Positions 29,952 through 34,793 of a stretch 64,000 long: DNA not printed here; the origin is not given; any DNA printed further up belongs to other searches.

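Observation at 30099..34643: Giant SF1 helicase fused to a Vsr/DUF559-like nuclease fold, with an unusually long insert inside the helicase core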

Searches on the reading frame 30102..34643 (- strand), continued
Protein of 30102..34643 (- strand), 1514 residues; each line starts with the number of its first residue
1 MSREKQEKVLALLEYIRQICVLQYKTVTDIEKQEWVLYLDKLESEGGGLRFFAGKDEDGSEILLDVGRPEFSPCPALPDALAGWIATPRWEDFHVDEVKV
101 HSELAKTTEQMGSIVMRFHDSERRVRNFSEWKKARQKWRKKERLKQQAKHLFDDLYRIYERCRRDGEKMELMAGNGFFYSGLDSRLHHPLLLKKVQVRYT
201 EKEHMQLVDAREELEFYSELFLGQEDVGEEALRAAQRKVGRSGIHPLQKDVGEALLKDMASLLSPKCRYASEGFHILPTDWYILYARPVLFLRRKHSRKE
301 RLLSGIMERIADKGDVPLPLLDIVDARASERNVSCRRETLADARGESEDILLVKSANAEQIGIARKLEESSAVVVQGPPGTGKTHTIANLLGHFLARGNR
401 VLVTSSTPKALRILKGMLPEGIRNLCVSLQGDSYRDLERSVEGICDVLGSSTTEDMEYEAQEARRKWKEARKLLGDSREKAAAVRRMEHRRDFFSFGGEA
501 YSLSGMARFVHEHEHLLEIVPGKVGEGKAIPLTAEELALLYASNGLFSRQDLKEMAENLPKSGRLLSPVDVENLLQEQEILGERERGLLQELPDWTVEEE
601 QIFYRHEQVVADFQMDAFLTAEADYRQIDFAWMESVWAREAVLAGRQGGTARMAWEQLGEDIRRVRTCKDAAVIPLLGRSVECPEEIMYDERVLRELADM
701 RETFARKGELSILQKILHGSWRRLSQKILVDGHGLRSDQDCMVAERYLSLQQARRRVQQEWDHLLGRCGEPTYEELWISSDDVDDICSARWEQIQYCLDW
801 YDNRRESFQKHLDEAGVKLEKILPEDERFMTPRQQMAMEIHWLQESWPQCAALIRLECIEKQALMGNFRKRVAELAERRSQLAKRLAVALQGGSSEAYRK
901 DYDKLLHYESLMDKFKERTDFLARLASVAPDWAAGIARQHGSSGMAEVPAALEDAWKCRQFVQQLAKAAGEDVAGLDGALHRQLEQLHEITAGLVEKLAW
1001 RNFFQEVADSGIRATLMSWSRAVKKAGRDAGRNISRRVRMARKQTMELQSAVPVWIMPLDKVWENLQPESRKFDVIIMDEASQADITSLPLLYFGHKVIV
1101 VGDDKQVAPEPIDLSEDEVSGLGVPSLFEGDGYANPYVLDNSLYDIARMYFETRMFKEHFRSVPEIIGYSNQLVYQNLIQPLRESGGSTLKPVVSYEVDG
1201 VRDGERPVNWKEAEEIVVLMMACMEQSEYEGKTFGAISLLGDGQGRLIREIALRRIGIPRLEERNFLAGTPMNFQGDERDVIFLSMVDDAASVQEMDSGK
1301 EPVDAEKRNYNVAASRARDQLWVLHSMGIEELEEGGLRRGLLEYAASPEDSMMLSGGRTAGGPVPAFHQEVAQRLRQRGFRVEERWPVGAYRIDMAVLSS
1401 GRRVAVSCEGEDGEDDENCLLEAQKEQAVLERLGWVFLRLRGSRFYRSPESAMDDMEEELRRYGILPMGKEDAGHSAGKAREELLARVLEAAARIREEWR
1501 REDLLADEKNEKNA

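Call 24: search_solved_structures(query=A1, max_evalue=0.01)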
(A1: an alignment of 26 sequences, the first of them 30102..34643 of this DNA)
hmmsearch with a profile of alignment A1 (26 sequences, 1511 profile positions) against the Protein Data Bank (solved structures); distinct sequences matched with E-value up to 0.01: 28.
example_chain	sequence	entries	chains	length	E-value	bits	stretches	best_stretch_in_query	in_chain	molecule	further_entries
5mzn_A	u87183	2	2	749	2.3e-21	78.3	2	1077-1356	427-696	Helicase SEN1,Helicase SEN1 | Helicase SEN1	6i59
8ram_O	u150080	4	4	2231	6.8e-20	73.4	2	1076-1356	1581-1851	Helicase SEN1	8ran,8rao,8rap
8ftm_A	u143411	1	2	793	6.8e-16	60.2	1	1066-1358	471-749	5'-3' RNA helicase-like protein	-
8fth_A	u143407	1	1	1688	9.1e-15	56.4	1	1067-1358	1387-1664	5'-3' RNA helicase-like protein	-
8ftk_A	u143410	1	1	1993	1.5e-14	55.7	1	1067-1358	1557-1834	5'-3' RNA helicase-like protein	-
2xzo_A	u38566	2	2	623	3.3e-13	51.3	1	364-432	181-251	REGULATOR OF NONSENSE TRANSCRIPTS 1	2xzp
2gjk_A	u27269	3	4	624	3.3e-13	51.3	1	364-431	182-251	Regulator of nonsense transcripts 1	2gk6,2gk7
6ej5_A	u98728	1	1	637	3.6e-13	51.2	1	364-431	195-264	Regulator of nonsense transcripts 1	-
5eax_A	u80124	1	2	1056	4.4e-13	50.9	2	361-422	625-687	DNA replication ATP-dependent helicase/nuclease DNA2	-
5eaw_A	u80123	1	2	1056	4.4e-13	50.9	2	361-422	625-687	DNA replication ATP-dependent helicase/nuclease DNA2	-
5ean_A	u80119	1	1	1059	4.4e-13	50.9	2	361-422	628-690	DNA replication ATP-dependent helicase/nuclease DNA2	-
4b3g_A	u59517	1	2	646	6.1e-13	50.4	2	369-426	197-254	DNA-BINDING PROTEIN SMUBP-2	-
4b3f_X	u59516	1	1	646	6.1e-13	50.4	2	369-426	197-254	DNA-BINDING PROTEIN SMUBP-2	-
2wjv_A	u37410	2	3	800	8.5e-13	49.9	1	364-431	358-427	REGULATOR OF NONSENSE TRANSCRIPTS 1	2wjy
9qwn_A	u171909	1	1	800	8.6e-13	49.9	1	364-431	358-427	Isoform 2 of Regulator of nonsense transcripts 1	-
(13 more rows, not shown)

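Call 25: find_related_loci(query=A1, collection=genome_contigs, flank=8000)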
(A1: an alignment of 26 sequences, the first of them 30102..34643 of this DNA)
Query A1 (1514 aa) in genome_contigs; peptide patterns used: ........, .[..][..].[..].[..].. (x = any residue, [..] = any of these).
600 stretches matched a pattern (row limit reached: there are more); 574 encode a relative of the query (tblastn E <= 1e-3); the best 80 are kept; 80 distinct loci.
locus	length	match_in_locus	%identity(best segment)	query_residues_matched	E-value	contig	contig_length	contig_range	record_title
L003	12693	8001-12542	94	1-1514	0e+0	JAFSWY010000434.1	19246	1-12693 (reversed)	MAG: Selenomonadaceae bacterium isolate RGIG3549 Goat_Rumen.Co__c2873127, whole genome shotgun sequence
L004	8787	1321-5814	43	4-1508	0e+0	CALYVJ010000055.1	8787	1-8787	MAG: uncultured Selenomonas sp. isolate SRR7188237_bin.54_metaWRAP_v1.3_MAG genome assembly, contig: ERZ9280832.4423, wh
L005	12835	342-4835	43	1-1499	0e+0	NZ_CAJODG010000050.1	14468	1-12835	Selenomonas sp. AE3005 isolate Sheep_1_mag_33, whole genome shotgun sequence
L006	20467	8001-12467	41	4-1501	0e+0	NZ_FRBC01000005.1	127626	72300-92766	Selenomonas ruminantium strain HD4, whole genome shotgun sequence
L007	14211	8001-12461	42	4-1501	0e+0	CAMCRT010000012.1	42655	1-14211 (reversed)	MAG: uncultured Mitsuokella sp. isolate SRR15732360_bin.18_metaWRAP_v1.3_MAG genome assembly, contig: ERZ9426306.385, wh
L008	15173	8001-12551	35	4-1505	0e+0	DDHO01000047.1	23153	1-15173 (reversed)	MAG TPA_asm: Firmicutes bacterium UBA1874 UBA1874_contig_1025, whole genome shotgun sequence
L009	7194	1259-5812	35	7-1509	0e+0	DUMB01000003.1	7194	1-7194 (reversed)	MAG TPA_asm: Clostridiaceae bacterium isolate AS04akNAM_34 2757_AS04, whole genome shotgun sequence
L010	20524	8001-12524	32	1-1501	0e+0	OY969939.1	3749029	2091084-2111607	MAG: uncultured Eubacteriales bacterium isolate MFD03899.bin.2.43 genome assembly, chromosome: 1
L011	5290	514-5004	32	7-1495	0e+0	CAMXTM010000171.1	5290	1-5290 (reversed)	MAG TPA_asm: uncultured Clostridium sp. isolate SRR14920981_bin.5_metawrap_v1.3_MAG genome assembly, contig: NODE.4527_l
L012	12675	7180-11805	33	6-1514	0e+0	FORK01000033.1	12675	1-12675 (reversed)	Ruminococcaceae bacterium D5 genome assembly, contig: IE26DRAFT_scaffold00033.33, whole genome shotgun sequence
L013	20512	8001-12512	32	2-1503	0e+0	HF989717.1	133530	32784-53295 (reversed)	Brachyspira sp. CAG:484 genomic scaffold, scf92, whole genome shotgun sequence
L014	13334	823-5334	33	6-1498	0e+0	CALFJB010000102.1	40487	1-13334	MAG TPA_asm: uncultured Selenomonadales bacterium isolate ERR1278105_bin.186_CONCOCT_v1.1_MAG genome assembly, contig: E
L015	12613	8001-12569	31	4-1509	0e+0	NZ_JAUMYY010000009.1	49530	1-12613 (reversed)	MAG: Fusobacterium sp. isolate S17M_Sa_57 NODE_357_length_49530_cov_9.171582, whole genome shotgun sequence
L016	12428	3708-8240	34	4-1503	0e+0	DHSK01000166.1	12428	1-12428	MAG TPA_asm: Syntrophomonas sp. UBA5288 UBA5288_contig_7916, whole genome shotgun sequence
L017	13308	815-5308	32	6-1502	0e+0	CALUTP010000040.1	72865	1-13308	MAG: Candidatus Gastranaerophilales bacterium isolate E02__bin124 genome assembly, contig: E02__k127_5510803, whole geno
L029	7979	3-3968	32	189-1500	0e+0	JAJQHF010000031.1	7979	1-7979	MAG: Candidatus Gastranaerophilales bacterium isolate U.4_7 NODE_1247_length_7979_cov_7.170369, whole genome shotgun seq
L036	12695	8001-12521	32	4-1514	0e+0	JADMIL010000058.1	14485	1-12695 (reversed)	MAG: Candidatus Binataceae bacterium isolate MAG011 NODE_1696_length_14485_cov_18.146154, whole genome shotgun sequence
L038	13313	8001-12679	33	7-1500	0e+0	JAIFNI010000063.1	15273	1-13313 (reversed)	MAG: Clostridia bacterium isolate bin_86 scaffold_10993, whole genome shotgun sequence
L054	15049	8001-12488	30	6-1500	0e+0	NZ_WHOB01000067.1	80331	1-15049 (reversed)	Paenibacillus phytohabitans strain LMG 31459 Contig_81_101.808, whole genome shotgun sequence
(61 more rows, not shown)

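Call 31: search_protein_families(library=padloc, alignment_id=A2, max_evalue=0.00001)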
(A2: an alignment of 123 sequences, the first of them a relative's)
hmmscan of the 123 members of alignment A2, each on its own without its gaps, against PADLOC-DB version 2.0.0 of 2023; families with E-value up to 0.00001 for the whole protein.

A. member 1, L056:5333-7168:- (612 aa): 0 families

B. families by the number of members that match (of 123 scanned): 112 families (the first 25 are shown)
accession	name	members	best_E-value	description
PDLC01739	Cas10a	1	2.4e-211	-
PDLC01293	Cas10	1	3e-177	CAS-III; effector_LS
PDLC00916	Cas10a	1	8.3e-126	"CRISPR-associated protein Cas10/Csm1, subtype III-A/MTUBE"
PDLC05052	PDC-S61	1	4.7e-96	-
PDLC01444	Cas10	1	3e-89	CAS-III; effector_LS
PDLC02223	STK_OB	1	1.8e-73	-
PDLC02437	BrxA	1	2.2e-52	BrxA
PDLC03299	MTase_II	1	9.9e-44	Type II methyltransferase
PDLC01990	CARF_m8--CARF_Beta-galactosidase_LolE_TM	1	3.5e-40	-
PDLC03371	MTase_II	1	6e-39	Type II methyltransferase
PDLC03320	MTase_II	1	1.8e-29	Type II methyltransferase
PDLC03230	MTase_II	1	1.2e-28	Type II methyltransferase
PDLC03387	MTase_II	1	4.8e-28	Type II methyltransferase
PDLC04135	mad3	1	6.9e-27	mads_3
PDLC03216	MTase_II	1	9.5e-25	Type II methyltransferase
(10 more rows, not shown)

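Call 32: search_protein_families(library=pfam, alignment_id=A2, max_evalue=0.00001)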
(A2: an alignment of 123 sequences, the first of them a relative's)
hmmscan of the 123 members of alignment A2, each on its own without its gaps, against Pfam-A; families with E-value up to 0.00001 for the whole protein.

A. member 1, L056:5333-7168:- (612 aa): 6 families
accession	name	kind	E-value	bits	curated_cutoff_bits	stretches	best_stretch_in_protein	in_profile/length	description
PF00665.32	rve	-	1.8e-18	67.1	32.6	1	158-257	3-102/102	Integrase core domain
PF13683.12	rve_3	-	1.7e-13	50.5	26.5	1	247-311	3-67/67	Integrase core domain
PF13565.12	HTH_32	-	5.6e-13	49.7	33.7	1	60-131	2-73/73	Homeodomain-like domain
PF01527.26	HTH_Tnp_1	-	3.7e-11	43.5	24.1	1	22-102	2-74/75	Transposase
PF13384.12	HTH_23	-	2.9e-10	40.1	24.6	1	29-75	4-49/50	Homeodomain-like domain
PF13518.12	HTH_28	-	8e-09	35.9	25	1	31-83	1-49/52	Helix-turn-helix domain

B. families by the number of members that match (of 123 scanned): 185 families (the first 25 are shown)
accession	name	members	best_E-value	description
PF00515.34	TPR_1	4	9.6e-79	Tetratricopeptide repeat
PF07719.23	TPR_2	3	3.4e-61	Tetratricopeptide repeat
PF13181.12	TPR_8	3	7.4e-51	Tetratricopeptide repeat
PF01435.24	Peptidase_M48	3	3.2e-35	Peptidase family M48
PF06725.17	3D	3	1.8e-18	3D domain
PF01471.23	PG_binding_1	3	3.9e-15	Putative peptidoglycan binding domain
PF02571.20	CbiJ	2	2e-64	Precorrin-6x reductase CbiJ/CobK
PF13414.12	TPR_11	2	5e-50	TPR repeat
PF06537.16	DHOR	2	1.2e-42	Di-haem oxidoreductase, putative peroxidase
PF01545.26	Cation_efflux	2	4e-41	Cation efflux family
PF14748.11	P5CR_dimer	2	2.6e-33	Pyrroline-5-carboxylate reductase dimerisation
PF04542.20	Sigma70_r2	2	1.4e-20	Sigma-70 region 2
PF01656.29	CbiA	2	2.4e-20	CobQ/CobB/MinD/ParA nucleotide binding domain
PF03807.23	F420_oxidored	2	5.2e-20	NADP oxidoreductase coenzyme F420-dependent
PF02518.31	HATPase_c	2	1.1e-16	Histidine kinase-, DNA gyrase B-, and HSP90-like ATPase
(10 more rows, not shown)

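Call 46: find_encoding_contigs(protein=P0006, flank=10000, max_places=2)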
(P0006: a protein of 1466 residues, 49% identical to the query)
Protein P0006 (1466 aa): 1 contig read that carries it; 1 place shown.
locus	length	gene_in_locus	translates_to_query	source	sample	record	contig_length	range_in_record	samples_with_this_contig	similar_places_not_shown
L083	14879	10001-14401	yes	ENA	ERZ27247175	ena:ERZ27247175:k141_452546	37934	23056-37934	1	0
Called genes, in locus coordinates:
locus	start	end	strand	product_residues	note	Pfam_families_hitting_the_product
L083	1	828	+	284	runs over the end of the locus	PF00590:TP_methylase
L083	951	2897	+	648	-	PF00133:tRNA-synt_1, PF01406:tRNA-synt_1e (weak), PF09334:tRNA-synt_1g, PF00133:tRNA-synt_1, PF08264:Anticodon_1, PF19303:Anticodon_3, PF01588:tRNA_bind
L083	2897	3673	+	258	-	PF01026:TatD_DNase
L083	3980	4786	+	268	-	PF03990:DUF348 (faint), PF06725:3D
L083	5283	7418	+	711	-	PF08447:PAS_3, PF00990:GGDEF, PF00563:EAL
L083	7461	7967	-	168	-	-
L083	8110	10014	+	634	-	PF01435:Peptidase_M48, PF07719:TPR_2 (faint), PF13371:TPR_9 (faint)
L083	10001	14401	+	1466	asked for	PF13086:AAA_11, PF13604:AAA_30, PF00580:UvrD-helicase (faint), PF13245:AAA_19 (weak), PF13086:AAA_11, PF13087:AAA_12, PF18741:MTES_1575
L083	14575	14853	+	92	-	-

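Call 47: find_encoding_contigs(protein=P0003, flank=10000, max_places=2)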
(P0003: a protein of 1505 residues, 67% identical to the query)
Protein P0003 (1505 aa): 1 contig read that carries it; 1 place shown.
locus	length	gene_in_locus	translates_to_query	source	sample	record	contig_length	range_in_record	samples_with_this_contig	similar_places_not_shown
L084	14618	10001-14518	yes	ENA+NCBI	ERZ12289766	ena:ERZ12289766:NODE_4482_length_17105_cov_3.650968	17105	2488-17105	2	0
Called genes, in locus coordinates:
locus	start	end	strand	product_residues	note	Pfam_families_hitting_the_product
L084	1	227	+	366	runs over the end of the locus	PF02618:YceG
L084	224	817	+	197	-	PF01596:Methyltransf_3, PF01135:PCMT, PF13847:Methyltransf_31 (weak), PF13578:Methyltransf_24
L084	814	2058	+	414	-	PF01136:Peptidase_U32, PF16325:Peptidase_U32_C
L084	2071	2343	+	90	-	PF00708:Acylphosphatase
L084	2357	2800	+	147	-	PF01220:DHquinase_II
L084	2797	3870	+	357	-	PF01321:Creatinase_N, PF00557:Peptidase_M24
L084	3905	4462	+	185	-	PF08207:EFP_N, PF01132:EFP, PF09285:Elong-fact-P_C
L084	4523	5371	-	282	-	PF01522:Polysacc_deac_1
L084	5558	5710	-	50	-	-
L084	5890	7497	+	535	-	PF13552:DUF4127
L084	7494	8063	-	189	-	PF00484:Pro_CA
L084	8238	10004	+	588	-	PF00515:TPR_1 (faint), PF01435:Peptidase_M48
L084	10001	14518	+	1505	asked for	PF13086:AAA_11, PF13245:AAA_19 (faint), PF13604:AAA_30 (weak), PF13086:AAA_11, PF13087:AAA_12, PF18741:MTES_1575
